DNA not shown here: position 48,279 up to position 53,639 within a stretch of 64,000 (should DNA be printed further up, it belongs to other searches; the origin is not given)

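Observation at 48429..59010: Three-gene locus built around a shared beta-sandwich/dockerin-like module: possible CTD-less cargo plus T9SS adaptor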

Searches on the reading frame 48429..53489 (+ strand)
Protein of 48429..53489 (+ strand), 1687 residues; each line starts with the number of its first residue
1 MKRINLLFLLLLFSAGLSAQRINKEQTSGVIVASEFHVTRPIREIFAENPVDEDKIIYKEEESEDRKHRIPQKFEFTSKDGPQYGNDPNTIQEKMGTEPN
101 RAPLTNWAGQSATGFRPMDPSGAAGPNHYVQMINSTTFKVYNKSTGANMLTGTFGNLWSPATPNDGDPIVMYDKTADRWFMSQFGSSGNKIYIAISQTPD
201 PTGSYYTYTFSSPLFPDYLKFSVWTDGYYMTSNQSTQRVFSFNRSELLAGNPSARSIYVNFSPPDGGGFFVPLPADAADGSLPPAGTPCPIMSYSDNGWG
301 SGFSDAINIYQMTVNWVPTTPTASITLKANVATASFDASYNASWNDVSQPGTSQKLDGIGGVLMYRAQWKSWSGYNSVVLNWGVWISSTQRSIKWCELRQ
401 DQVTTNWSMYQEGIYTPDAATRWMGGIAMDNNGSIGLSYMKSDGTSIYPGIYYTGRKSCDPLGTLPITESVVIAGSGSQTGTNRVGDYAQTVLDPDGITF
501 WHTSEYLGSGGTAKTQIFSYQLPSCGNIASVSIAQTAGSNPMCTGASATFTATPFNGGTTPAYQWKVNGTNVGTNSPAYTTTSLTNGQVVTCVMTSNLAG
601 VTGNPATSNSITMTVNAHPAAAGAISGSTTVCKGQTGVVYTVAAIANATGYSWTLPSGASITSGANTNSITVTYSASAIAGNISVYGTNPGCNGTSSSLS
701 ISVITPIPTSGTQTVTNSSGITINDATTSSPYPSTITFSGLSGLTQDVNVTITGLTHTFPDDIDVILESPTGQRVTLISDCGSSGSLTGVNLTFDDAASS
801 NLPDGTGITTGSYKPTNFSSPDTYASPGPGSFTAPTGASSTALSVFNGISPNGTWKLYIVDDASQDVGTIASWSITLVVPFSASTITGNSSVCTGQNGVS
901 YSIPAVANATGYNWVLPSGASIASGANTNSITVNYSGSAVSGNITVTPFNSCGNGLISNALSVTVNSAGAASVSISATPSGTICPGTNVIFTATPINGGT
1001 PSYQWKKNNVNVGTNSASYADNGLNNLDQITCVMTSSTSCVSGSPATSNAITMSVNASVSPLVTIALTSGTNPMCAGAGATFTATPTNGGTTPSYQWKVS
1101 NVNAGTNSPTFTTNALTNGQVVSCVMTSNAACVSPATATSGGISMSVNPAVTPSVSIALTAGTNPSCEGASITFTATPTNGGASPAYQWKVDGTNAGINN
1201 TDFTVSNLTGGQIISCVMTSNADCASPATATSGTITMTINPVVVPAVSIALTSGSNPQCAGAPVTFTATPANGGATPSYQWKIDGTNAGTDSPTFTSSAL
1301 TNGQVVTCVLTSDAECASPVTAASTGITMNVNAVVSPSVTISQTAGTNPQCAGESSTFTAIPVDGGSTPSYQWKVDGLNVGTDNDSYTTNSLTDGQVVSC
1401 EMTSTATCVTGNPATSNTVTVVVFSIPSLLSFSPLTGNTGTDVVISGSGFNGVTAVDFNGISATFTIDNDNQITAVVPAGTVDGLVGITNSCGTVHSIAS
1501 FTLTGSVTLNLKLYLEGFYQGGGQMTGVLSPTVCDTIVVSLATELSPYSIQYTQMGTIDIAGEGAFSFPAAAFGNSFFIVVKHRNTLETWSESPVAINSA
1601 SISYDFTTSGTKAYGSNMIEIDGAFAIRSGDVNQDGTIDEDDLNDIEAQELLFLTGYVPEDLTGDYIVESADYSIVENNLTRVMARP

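Call 6: search_protein_families(library=pfam, proteins=[window:48429-53489:+], max_evalue=0.01)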
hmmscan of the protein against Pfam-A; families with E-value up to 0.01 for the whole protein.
window:48429-53489:+ (1687 aa): 4 families
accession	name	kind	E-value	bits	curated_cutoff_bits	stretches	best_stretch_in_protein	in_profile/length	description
PF19408.5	PKD_6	-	3.2e-40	136.8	25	2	882-957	4-77/82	PKD-like domain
PF01483.27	P_proprotein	-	4.2e-09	36.8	21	1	844-877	53-86/86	Proprotein convertase P-domain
PF13927.12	Ig_3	-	1.6e-07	32.1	30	0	974-1019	3-53/78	Immunoglobulin domain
PF16820.11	PKD_3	-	1.1e-06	28.8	26.3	0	562-592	34-63/68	PKD-like domain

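Call 7: search_protein_families(library=ncbifam, proteins=[window:48429-53489:+], max_evalue=0.01)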
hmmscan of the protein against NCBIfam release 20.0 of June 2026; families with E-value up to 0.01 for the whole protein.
window:48429-53489:+ (1687 aa): 0 families
